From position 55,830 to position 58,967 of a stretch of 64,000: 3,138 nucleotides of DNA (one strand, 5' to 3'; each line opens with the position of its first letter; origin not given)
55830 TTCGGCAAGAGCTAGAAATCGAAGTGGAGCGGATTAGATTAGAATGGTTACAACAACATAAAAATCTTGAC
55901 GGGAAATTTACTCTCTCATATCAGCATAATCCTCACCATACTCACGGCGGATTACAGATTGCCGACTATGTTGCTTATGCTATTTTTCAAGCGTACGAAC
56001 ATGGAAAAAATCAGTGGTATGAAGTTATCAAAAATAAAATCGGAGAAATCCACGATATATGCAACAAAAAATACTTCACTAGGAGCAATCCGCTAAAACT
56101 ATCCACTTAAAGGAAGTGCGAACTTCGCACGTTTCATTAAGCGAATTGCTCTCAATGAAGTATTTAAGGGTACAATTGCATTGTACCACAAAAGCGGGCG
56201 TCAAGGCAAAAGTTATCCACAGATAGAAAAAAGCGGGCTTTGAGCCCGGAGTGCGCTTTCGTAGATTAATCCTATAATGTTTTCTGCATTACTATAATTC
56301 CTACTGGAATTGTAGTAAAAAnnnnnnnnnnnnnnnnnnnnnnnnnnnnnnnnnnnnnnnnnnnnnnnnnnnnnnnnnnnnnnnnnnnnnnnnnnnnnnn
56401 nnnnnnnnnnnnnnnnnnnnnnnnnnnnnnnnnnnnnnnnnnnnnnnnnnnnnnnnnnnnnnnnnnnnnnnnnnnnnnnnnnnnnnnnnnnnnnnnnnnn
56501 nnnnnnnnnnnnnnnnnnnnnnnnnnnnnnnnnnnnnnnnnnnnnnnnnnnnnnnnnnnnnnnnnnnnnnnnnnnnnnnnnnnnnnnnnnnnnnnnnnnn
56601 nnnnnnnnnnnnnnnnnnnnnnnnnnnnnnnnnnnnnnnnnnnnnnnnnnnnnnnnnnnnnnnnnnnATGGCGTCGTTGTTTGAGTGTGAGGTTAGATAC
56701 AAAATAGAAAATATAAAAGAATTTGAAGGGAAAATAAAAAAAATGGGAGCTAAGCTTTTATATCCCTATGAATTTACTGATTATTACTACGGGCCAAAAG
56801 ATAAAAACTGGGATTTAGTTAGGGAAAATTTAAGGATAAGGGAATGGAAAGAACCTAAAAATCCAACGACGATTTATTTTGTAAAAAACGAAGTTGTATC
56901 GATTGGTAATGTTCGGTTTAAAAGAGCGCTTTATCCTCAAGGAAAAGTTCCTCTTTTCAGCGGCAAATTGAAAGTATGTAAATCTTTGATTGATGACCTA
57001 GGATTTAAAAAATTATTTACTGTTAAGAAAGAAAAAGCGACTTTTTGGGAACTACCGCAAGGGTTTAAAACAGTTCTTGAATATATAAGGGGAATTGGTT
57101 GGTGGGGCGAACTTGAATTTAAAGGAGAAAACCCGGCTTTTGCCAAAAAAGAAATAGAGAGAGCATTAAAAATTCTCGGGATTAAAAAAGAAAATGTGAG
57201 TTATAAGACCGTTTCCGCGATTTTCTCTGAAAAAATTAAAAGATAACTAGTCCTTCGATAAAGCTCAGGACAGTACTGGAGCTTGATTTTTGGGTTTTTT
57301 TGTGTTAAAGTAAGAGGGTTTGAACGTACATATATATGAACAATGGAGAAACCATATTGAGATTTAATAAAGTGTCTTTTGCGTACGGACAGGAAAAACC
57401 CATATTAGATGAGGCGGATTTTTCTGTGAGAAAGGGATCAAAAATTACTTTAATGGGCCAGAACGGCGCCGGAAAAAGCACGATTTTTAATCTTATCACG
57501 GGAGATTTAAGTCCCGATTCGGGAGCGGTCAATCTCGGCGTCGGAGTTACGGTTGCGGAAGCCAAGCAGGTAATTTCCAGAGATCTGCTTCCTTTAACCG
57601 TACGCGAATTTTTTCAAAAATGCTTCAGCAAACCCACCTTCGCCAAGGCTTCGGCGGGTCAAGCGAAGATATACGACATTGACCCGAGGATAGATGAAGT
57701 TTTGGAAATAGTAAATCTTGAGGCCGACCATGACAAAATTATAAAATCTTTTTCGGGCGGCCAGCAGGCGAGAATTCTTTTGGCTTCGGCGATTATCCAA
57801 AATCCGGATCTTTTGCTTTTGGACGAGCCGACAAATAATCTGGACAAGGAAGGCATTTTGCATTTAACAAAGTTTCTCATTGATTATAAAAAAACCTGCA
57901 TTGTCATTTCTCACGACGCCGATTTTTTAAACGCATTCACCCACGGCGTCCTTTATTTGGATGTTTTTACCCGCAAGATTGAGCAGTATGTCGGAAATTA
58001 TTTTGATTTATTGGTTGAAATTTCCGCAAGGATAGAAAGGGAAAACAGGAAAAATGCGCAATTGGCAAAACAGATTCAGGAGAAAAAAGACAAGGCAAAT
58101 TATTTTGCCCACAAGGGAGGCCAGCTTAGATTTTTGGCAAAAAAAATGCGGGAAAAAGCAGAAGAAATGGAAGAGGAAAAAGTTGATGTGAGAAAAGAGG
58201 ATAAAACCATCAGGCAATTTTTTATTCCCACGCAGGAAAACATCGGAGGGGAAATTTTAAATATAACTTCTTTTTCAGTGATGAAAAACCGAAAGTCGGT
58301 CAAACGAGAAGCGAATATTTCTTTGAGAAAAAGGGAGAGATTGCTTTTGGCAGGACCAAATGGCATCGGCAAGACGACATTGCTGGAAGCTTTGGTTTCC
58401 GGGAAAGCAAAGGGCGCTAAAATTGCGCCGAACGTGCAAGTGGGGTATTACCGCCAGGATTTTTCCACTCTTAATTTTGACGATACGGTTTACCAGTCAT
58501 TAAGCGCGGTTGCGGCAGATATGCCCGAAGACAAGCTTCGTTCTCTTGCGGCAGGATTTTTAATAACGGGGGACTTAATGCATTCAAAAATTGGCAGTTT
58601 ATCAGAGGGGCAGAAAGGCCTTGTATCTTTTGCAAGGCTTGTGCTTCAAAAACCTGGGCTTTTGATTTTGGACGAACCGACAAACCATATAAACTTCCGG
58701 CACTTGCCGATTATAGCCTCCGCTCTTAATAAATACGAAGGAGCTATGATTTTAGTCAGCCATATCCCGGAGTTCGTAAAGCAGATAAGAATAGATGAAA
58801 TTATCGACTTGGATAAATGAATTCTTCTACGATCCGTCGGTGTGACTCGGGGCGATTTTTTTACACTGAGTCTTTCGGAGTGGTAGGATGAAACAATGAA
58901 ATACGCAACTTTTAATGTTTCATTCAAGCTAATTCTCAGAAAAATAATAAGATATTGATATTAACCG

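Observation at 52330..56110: Type IIG-like single-chain R-M enzyme translationally coupled to a DUF3800 protein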

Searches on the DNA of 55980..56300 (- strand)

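Call 26: search_rna_families(source=window, start=55980, end=56300, threshold=evalue, max_evalue=10, show_alignments=3)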
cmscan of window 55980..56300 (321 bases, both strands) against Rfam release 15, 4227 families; matches with E-value up to 10: 10.
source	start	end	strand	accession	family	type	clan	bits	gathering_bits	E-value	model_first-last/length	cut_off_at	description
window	56068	56168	-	RF00704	MIR397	Gene; miRNA;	-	23.1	55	0.042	1-117/117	no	MIR397 microRNA precursor family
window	56069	56165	-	RF04228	MIR6140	Gene; miRNA;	-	22.9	140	0.044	1-165/165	no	MIR6140 microRNA precursor family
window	56069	56165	-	RF04128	MIR8562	Gene; miRNA;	-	20.5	211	0.1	1-242/242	no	MIR8562 microRNA precursor family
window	56059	56175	-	RF00451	MIR395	Gene; miRNA;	-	19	56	0.16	1-104/104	no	mir-395 microRNA precursor family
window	56215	56297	-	RF01422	snoR116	Gene; snRNA; snoRNA; CD-box;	-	14.1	47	6.5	1-86/86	no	small nucleolar RNA snoR116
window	56058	56176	-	RF00885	MIR821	Gene; miRNA;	-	13.9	249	2.5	1-275/275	no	MIR821 microRNA precursor family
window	56069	56165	+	RF04128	MIR8562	Gene; miRNA;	-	13.4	211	4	1-242/242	no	MIR8562 microRNA precursor family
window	56010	56193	+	RF03077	RT-2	Gene; sRNA;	-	12.3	40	0.99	1-222/222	no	RT-2 RNA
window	56228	56259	+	RF02503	Atu_C9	Gene; sRNA;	-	11.7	40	0.47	161-192/192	no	Rhizobiales sRNA Atu_C9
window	56234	56248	+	RF02784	SorX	Gene; sRNA;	-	10.8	46.6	7.8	50-64/73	no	Singlet oxygen resistance RNA X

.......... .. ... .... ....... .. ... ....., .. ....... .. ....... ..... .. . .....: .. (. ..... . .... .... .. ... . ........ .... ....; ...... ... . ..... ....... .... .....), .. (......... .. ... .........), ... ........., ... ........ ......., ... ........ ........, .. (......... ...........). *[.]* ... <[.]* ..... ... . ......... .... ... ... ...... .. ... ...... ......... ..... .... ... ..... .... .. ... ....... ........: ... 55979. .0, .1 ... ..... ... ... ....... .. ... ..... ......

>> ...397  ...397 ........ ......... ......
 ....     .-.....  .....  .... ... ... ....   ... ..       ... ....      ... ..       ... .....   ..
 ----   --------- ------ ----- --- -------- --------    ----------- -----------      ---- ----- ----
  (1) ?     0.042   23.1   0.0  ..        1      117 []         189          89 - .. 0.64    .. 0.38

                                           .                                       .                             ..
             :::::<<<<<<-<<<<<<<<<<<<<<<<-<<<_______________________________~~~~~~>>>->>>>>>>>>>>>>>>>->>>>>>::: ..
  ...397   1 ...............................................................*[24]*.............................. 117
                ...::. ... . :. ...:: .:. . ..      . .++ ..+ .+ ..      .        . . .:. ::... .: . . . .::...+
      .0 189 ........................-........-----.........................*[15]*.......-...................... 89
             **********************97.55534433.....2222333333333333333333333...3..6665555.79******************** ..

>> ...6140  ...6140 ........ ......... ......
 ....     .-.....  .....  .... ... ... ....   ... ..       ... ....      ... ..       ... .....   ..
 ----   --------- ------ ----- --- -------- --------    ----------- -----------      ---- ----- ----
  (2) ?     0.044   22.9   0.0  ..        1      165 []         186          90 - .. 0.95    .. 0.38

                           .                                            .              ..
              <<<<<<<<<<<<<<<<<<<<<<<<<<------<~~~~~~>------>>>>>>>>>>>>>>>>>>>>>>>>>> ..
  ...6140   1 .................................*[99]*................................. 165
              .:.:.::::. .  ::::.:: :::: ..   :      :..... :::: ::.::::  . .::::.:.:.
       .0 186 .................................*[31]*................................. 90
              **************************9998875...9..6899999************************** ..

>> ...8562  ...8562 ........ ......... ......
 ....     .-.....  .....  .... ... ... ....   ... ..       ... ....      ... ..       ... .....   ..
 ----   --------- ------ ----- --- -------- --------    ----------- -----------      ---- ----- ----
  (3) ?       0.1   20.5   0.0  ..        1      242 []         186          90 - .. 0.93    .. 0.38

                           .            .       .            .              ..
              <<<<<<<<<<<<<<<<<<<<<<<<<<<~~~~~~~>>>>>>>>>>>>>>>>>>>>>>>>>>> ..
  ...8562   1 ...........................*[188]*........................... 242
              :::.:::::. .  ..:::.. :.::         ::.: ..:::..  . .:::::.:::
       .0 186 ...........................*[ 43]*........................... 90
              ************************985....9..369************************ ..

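Call 75: build_rna_model(alignment_id=A5, structure=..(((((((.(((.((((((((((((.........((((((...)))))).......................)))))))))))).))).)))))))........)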
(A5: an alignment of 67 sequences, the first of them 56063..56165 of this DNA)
Model R1 built from alignment A5 (67 sequences, 105 columns); structure: as given.
model positions 102; base pairs 28; branch points 0; effective number of sequences 1; information 0.59 bits per position. Calibrated on 0.2 Mb of random sequence (short: E-values are rough).
structure used (alignment columns):
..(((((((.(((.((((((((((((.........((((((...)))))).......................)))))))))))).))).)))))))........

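Call 76: search_with_rna_model(model_id=R1, sources=[window, L086, L087, L088, L089, L090, L091, L092, L093, L094, L037, L001, L052, L015, L022, L033, L056, L057, L058, L059, L062, L064, L065, L069, L070, L071, L076, L078, L080], max_evalue=1, show_alignments=0)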
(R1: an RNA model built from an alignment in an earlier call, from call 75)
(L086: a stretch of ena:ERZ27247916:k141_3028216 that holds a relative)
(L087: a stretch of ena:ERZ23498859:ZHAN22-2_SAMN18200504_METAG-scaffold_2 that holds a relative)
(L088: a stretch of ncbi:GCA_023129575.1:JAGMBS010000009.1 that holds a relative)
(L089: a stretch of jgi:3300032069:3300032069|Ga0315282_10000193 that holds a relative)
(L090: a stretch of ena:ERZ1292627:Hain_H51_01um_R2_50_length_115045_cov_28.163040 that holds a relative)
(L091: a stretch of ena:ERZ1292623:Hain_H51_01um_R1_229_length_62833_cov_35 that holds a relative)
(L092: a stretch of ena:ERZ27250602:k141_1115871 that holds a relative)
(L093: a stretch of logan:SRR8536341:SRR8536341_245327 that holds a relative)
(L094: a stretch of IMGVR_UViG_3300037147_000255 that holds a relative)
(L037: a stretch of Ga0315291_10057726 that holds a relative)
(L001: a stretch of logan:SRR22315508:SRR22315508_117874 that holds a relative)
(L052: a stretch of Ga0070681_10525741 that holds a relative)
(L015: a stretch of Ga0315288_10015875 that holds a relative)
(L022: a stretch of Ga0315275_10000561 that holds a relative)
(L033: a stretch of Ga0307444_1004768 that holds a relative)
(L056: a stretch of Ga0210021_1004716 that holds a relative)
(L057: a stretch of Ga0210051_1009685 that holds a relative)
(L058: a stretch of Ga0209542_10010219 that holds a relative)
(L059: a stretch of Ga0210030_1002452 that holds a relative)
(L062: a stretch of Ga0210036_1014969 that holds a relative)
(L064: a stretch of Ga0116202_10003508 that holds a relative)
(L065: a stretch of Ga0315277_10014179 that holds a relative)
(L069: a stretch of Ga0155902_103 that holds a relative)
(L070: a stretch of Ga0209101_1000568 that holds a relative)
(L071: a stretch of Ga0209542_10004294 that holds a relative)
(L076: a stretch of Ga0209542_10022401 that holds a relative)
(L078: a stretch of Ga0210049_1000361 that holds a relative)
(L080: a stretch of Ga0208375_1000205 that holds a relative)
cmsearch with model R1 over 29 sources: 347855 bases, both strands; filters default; matches with E-value up to 1: 41.
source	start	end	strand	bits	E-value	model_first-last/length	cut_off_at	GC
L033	3019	3120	-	125.9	1.7e-30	1-102/102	no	0.39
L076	2176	2277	-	124.9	3.3e-30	1-102/102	no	0.41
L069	6466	6567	-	124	5.6e-30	1-102/102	no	0.38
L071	10700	10801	-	124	5.6e-30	1-102/102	no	0.38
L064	9201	9302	-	123.6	7.2e-30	1-102/102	no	0.36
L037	1140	1241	-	120.4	5.3e-29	1-102/102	no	0.39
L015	6303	6404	-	120.4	5.3e-29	1-102/102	no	0.39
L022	10682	10783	-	120.4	5.3e-29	1-102/102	no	0.39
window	56063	56165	-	120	7.2e-29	1-102/102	no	0.37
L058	954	1055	-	118.9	1.4e-28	1-102/102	no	0.33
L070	10685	10787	-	117.3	3.7e-28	1-102/102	no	0.37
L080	10697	10798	-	117.1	4.3e-28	1-102/102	no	0.36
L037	3764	3865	-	114.4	2.3e-27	1-102/102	no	0.38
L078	10691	10793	-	113.8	3.4e-27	1-102/102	no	0.44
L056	5486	5587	-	113.3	4.5e-27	1-102/102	no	0.44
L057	4675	4776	-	113.3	4.5e-27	1-102/102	no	0.44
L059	7780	7881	-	113.3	4.5e-27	1-102/102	no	0.44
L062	2533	2634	-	113.3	4.5e-27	1-102/102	no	0.44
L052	1013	1096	-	88.3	2.9e-20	19-102/102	5'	0.38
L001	2094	2170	-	76.3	5.1e-17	27-102/102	5'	0.38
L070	10691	10793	+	43.1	5.4e-08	1-102/102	no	0.37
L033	3025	3126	+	39.6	4.6e-07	1-102/102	no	0.4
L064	9207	9308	+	39.1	6.4e-07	1-102/102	no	0.37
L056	5492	5593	+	36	4.5e-06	1-102/102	no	0.46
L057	4681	4782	+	36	4.5e-06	1-102/102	no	0.46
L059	7786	7887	+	36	4.5e-06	1-102/102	no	0.46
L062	2539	2640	+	36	4.5e-06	1-102/102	no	0.46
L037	1146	1247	+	35.7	5.5e-06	1-102/102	no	0.38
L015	6309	6410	+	35.7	5.5e-06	1-102/102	no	0.38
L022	10688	10789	+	35.7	5.5e-06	1-102/102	no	0.38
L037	3770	3871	+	35.4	6.5e-06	1-102/102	no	0.37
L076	2182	2283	+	34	1.6e-05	1-102/102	no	0.44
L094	3860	3899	+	33.6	2e-05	31-70/102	no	0.5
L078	10697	10799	+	32.5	4e-05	1-102/102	no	0.45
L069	6472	6573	+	31.7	6.7e-05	1-102/102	no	0.39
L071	10706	10807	+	31.7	6.7e-05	1-102/102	no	0.39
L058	960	1061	+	29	0.00036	1-102/102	no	0.34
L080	10703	10804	+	22.7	0.018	1-102/102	no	0.36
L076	9170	9289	+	18.1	0.34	1-102/102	no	0.44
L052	1033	1096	+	16.8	0.75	1-65/102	3'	0.41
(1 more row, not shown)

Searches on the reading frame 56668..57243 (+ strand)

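Call 6: search_protein_families(library=pfam, proteins=[window:56668-57243:+], max_evalue=0.01)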
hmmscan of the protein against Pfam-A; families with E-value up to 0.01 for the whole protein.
window:56668-57243:+ (192 aa): 2 families
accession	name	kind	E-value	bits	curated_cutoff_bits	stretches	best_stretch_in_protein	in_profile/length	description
PF01928.26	CYTH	-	1.7e-09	38.2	23.2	1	6-176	3-173/179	CYTH domain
PF04839.18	PSRP-3_Ycf65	-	0.0052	17.4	25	1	37-61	2-26/48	Plastid and cyanobacterial ribosomal protein (PSRP-3 / Ycf65)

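Call 7: search_protein_families(library=padloc, proteins=[window:56668-57243:+], max_evalue=0.01)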
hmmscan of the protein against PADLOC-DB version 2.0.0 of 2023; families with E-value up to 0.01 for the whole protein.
window:56668-57243:+ (192 aa): 0 families

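Call 9: search_protein_families(library=ncbifam, proteins=[window:56668-57243:+], max_evalue=0.001)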
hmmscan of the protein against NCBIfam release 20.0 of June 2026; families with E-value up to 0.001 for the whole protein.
window:56668-57243:+ (192 aa): 1 family
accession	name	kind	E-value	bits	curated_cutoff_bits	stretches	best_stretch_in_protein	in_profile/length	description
TIGR00318.1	cyaB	equivalog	2.6e-11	43.6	57.95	1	4-180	1-166/174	class IV adenylate cyclase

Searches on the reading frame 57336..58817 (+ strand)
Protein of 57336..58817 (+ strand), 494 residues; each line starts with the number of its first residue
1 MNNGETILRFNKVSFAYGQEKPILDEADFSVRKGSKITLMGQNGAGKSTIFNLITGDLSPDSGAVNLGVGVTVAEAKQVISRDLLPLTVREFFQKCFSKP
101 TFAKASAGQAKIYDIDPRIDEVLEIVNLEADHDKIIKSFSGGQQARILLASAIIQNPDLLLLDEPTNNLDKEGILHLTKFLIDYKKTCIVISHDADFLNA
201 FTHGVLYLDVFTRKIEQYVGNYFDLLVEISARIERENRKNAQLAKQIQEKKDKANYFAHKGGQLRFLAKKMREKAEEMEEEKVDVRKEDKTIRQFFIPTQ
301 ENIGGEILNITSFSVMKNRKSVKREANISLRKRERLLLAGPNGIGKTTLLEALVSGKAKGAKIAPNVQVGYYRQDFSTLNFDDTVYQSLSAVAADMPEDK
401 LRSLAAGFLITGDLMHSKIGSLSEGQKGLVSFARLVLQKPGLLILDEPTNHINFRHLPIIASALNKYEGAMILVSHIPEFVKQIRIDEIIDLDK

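Call 6: search_protein_families(library=pfam, proteins=[window:57336-58817:+], max_evalue=0.01)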
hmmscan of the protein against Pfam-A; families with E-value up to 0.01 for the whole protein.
window:57336-58817:+ (494 aa): 31 families (the best 25 are shown)
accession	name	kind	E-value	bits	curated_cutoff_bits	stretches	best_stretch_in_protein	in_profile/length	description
PF00005.33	ABC_tran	-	1.6e-46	158.8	25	2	24-167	1-137/137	ABC transporter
PF13304.12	AAA_21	-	1.5e-13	52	27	2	420-481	236-303/304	AAA domain, putative AbiEii toxin, Type IV TA system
PF02463.25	SMC_N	-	1.8e-10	41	40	0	112-200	110-204/220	RecF/RecN/SMC N terminal domain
PF13555.12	AAA_29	-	1.3e-08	34.9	27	1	326-354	15-43/61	P-loop containing region of AAA domain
PF03193.22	RsgA_GTPase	-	5.5e-08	33.3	30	0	34-63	106-135/174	RsgA GTPase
PF13476.12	AAA_23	-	4.3e-06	27.9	27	1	316-354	4-40/201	AAA domain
PF20720.3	nSTAND3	-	6.9e-06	26.3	27.2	0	324-356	8-40/155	Novel STAND NTPase 3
PF13191.12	AAA_16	-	7.2e-06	27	32.6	0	334-355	25-46/167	AAA ATPase domain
PF13401.12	AAA_22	-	9.3e-06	26.4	27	0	336-449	8-94/130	AAA domain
PF01926.29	MMR_HSR1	-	9e-05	23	21.9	0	36-57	1-22/113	50S ribosome-binding GTPase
PF00006.31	ATP-synt_ab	-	0.00013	22.1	29.5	0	29-82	9-62/213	ATP synthase alpha/beta family, nucleotide-binding domain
PF05729.18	NACHT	-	0.00018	21.9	26.7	1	336-372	3-39/167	NACHT domain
PF08477.19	Roc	-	0.0002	22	27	0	335-379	1-44/119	Ras of Complex, Roc, domain of DAPkinase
PF13481.12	AAA_25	-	0.00027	21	27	0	330-365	30-65/195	AAA domain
PF13173.12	AAA_14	-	0.00066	20.1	27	0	335-386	4-42/129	AAA domain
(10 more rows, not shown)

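Call 7: search_protein_families(library=padloc, proteins=[window:57336-58817:+], max_evalue=0.01)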
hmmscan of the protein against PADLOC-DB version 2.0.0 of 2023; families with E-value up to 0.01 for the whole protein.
window:57336-58817:+ (494 aa): 45 families (the best 25 are shown)
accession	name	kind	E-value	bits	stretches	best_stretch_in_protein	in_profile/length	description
PDLC04135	mad3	-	9.8e-39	131.9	4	126-201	249-331/374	mads_3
PDLC02980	AriA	-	1e-14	53.2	3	337-357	3-23/304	-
PDLC04140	mad8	-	8.4e-12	43.2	2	320-354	14-48/314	mads_8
PDLC02335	AbiLi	-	2.9e-11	41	1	282-354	22-97/326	AbiLi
PDLC02914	ATPase-Toprim_I-B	-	9.4e-10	36.2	1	323-354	15-46/443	-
PDLC00284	PtuA1|PtuA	-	5.5e-08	30.1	1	279-354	32-104/545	AAA ATPase domain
PDLC02981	AriAB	-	1.6e-07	28.4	1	332-366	21-56/694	-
PDLC04182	HEC-01A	-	2.6e-06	24.7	1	439-493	305-363/406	-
PDLC00075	GajA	-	3.4e-06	23.9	0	323-353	12-42/536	AAA ATPase domain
PDLC04242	PDC-M01A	-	4.4e-06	23.2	0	330-359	212-242/566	-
PDLC04235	PDC-M01A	-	4.7e-06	23.8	0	338-391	191-247/510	-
PDLC04232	IetA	-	7.3e-06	23.6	1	234-354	32-137/330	-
PDLC04144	HEC-01B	-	9.1e-06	23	0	441-493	298-353/395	-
PDLC00281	PtuA1|PtuA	-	1.4e-05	22.4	0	330-358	34-62/448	AAA ATPase domain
PDLC00268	PtuA1|PtuA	-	1.5e-05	22.6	1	320-355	13-47/411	AAA ATPase domain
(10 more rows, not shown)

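Call 9: search_protein_families(library=ncbifam, proteins=[window:57336-58817:+], max_evalue=0.001)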
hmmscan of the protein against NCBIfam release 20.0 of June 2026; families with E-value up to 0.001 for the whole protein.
window:57336-58817:+ (494 aa): 191 families (the best 25 are shown)
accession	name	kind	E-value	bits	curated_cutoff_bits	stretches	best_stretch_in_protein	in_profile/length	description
NF000355.4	ribo_prot_ABC_F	equivalog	4.6e-97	325.9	380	1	8-486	3-494/499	ribosomal protection-like ABC-F family protein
NF008775.0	PRK11819.1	equivalog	2.7e-69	234.2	599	2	108-484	134-508/556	energy-dependent translational throttle protein EttA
TIGR03719.1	ABC_ABC_ChvD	subfamily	3.3e-69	233.9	806.75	2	107-484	131-506/552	energy-dependent translational throttle protein EttA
NF011646.0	PRK15064.1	equivalog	1.6e-68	231.5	762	2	111-492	127-508/530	ABC-F family ATPase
NF050005.1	ABC_ATPase_Uup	equivalog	9.6e-66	222.3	900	2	109-483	129-502/636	ATP-binding cassette ATPase Uup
NF000169.2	ABCF_Sal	exception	1.3e-64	218.8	725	2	129-485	121-495/542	Sal family ABC-F type ribosomal protection protein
NF007921.0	PRK10636.1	equivalog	5.1e-60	203.4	917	2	131-482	142-491/638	ABC transporter ATP-binding protein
NF008358.0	PRK11147.1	equivalog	1.7e-59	201.7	936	2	108-483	128-502/635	ABC transporter ATP-binding protein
NF000170.2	ABCF_Vga_all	exception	3.4e-57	194.1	725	1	18-490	13-451/521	Vga family ABC-F type ribosomal protection protein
NF000168.2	ABCF_Msr_all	exception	1.7e-56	191.8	680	3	270-484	261-471/487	Msr family ABC-F type ribosomal protection protein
NF000171.1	ABCF_producer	exception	1.8e-56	191.7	800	2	113-477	137-520/541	TlrC/CarA/OleB/SrmB family ABC-F type ribosomal protection protein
NF043038.1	ABCF_CplR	exception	7.5e-54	183.3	780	3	281-492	257-469/544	ABC-F type ribosomal protection protein CplR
NF000514.1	ABCF_OptrA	exception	2e-47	161.9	1450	1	128-491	172-531/655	ABC-F type ribosomal protection protein OptrA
NF000167.2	ABCF_Lsa_all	exception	2.3e-46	158.8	750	3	311-493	9-187/492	Lsa family ABC-F type ribosomal protection protein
NF000166.1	ABCF_CarA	exception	3.3e-46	157.6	1050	3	328-476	381-530/556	ABC-F type ribosomal protection protein Car(A)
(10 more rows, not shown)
